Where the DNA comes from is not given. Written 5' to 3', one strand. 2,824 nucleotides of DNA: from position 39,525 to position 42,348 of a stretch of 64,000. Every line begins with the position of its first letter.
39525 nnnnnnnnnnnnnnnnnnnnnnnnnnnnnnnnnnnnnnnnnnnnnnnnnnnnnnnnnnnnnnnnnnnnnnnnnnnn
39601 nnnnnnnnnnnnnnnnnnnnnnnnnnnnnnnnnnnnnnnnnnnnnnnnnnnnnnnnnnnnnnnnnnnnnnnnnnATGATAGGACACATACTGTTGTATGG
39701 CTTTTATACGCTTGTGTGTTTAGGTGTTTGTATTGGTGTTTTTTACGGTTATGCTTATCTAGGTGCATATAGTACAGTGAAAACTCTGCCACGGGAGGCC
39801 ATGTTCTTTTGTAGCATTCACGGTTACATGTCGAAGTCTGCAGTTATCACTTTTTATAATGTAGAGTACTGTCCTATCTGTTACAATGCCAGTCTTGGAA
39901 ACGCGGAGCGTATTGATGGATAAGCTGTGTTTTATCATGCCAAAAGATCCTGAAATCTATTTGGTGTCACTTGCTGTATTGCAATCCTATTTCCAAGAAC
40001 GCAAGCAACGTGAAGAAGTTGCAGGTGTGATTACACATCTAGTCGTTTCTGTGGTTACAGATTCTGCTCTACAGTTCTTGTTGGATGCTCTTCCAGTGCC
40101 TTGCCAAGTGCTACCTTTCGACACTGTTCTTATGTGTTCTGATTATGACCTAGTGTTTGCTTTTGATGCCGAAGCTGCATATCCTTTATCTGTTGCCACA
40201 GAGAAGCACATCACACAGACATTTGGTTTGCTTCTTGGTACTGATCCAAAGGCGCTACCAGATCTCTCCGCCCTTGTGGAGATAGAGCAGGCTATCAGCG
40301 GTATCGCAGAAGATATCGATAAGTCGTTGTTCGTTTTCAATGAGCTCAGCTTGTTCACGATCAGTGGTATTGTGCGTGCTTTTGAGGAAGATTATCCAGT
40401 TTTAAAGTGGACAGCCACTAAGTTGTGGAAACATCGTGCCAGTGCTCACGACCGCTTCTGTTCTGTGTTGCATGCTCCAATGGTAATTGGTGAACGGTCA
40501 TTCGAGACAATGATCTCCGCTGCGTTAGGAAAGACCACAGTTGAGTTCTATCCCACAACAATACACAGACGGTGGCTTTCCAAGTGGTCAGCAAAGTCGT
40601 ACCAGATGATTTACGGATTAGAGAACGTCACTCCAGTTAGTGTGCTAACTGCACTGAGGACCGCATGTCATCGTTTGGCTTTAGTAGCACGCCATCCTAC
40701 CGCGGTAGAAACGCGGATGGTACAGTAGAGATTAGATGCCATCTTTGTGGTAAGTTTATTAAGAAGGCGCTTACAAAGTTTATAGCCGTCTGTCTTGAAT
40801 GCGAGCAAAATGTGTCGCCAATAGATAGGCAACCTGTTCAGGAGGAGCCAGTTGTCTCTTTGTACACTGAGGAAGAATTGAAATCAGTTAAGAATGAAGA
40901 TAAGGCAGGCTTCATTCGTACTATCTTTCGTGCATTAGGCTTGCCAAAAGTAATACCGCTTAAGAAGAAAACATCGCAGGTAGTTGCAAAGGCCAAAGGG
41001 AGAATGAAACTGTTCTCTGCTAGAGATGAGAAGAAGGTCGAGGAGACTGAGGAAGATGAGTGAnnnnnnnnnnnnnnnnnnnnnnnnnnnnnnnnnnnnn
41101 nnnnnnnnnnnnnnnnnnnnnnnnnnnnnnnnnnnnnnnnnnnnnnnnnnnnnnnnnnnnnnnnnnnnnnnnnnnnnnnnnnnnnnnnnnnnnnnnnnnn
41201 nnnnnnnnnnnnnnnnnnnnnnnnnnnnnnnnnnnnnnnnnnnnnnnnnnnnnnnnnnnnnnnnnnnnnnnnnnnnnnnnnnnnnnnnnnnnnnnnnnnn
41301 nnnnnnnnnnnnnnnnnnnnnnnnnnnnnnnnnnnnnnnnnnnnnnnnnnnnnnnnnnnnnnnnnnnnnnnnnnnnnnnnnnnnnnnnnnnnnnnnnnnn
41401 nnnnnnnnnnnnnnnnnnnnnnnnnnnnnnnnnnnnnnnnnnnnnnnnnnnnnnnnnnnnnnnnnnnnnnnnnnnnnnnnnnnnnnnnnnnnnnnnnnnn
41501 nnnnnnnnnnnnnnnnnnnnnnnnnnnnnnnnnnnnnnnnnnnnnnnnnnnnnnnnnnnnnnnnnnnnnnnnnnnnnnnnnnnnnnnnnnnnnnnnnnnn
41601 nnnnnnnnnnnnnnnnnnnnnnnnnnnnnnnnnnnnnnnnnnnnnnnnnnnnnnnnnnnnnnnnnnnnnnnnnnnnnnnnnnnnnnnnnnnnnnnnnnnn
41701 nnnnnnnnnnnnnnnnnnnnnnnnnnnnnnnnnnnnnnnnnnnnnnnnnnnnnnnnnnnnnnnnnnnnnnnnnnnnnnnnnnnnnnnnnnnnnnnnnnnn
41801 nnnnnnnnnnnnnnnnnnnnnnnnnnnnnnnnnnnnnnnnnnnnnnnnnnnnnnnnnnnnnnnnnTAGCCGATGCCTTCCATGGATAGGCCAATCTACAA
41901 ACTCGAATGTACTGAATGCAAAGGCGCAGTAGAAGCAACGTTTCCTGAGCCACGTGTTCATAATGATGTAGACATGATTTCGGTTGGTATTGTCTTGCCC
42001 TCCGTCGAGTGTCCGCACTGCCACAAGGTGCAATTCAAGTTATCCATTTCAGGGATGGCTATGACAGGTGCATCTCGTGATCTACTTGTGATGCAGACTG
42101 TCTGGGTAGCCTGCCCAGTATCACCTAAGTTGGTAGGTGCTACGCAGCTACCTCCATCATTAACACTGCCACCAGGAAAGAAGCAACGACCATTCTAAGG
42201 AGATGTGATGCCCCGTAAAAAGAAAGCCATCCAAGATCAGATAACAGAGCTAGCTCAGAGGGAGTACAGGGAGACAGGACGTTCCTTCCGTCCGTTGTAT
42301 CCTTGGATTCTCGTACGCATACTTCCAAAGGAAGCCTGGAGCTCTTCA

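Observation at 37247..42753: queD and queE are separated by glycosyltransferase-like genes in one translationally coupled operon that runs into the terminase gene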

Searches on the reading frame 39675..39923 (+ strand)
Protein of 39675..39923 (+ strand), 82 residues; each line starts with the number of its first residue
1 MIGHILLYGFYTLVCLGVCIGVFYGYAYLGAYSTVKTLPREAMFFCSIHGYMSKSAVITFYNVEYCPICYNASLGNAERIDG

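Call 3: search_protein_families(library=pfam, proteins=[window:39675-39923:+], max_evalue=0.1)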
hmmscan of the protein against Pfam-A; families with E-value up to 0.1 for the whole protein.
window:39675-39923:+ (82 aa): 1 family
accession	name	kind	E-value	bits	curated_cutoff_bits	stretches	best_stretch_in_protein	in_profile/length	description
PF10247.14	Romo1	-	0.07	14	27.6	1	15-57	11-52/66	Reactive mitochondrial oxygen species modulator 1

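Call 4: search_protein_families(library=phrogs, proteins=[window:39675-39923:+], max_evalue=0.01)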
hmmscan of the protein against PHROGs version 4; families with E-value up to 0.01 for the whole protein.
window:39675-39923:+ (82 aa): 0 families

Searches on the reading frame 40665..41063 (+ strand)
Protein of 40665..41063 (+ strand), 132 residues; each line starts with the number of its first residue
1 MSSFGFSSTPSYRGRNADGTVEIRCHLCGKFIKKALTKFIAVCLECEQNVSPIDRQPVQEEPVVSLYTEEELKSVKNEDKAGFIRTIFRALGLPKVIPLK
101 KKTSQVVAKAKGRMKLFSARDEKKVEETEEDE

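Call 3: search_protein_families(library=pfam, proteins=[window:40665-41063:+], max_evalue=0.1)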
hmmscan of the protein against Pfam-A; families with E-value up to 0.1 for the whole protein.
window:40665-41063:+ (132 aa): 1 family
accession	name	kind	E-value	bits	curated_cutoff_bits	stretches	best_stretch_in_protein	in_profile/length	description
PF00130.28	C1_1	-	0.065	13.5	26.5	1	24-50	13-38/53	Phorbol esters/diacylglycerol binding domain (C1 domain)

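Call 4: search_protein_families(library=phrogs, proteins=[window:40665-41063:+], max_evalue=0.01)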
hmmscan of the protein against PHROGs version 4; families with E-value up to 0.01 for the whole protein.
window:40665-41063:+ (132 aa): 0 families

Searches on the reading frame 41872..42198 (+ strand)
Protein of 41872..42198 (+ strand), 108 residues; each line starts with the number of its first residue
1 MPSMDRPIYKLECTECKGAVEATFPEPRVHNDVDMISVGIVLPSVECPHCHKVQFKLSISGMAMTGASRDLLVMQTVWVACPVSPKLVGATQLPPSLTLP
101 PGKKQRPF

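Call 3: search_protein_families(library=pfam, proteins=[window:41872-42198:+], max_evalue=0.1)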
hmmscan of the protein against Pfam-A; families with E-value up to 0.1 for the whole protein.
window:41872-42198:+ (108 aa): 3 families
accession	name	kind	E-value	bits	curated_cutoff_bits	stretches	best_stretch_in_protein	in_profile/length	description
PF05876.18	GpA_ATPase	-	0.018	15.1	25.6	1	5-53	189-232/247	Phage terminase large subunit gpA, ATPase domain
PF09723.15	Zn_ribbon_8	-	0.033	14.6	34.4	0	7-53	2-35/41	Zinc ribbon domain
PF24042.1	DUF7351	-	0.045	14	31.2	0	13-52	69-102/177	Domain of unknown function (DUF7351)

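Call 4: search_protein_families(library=phrogs, proteins=[window:41872-42198:+], max_evalue=0.01)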
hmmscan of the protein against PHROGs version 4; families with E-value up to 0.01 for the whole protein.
window:41872-42198:+ (108 aa): 1 family
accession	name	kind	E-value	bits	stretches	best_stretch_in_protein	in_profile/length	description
phrog_2834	-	unknown function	0.00077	20.3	1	6-52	11-57/78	-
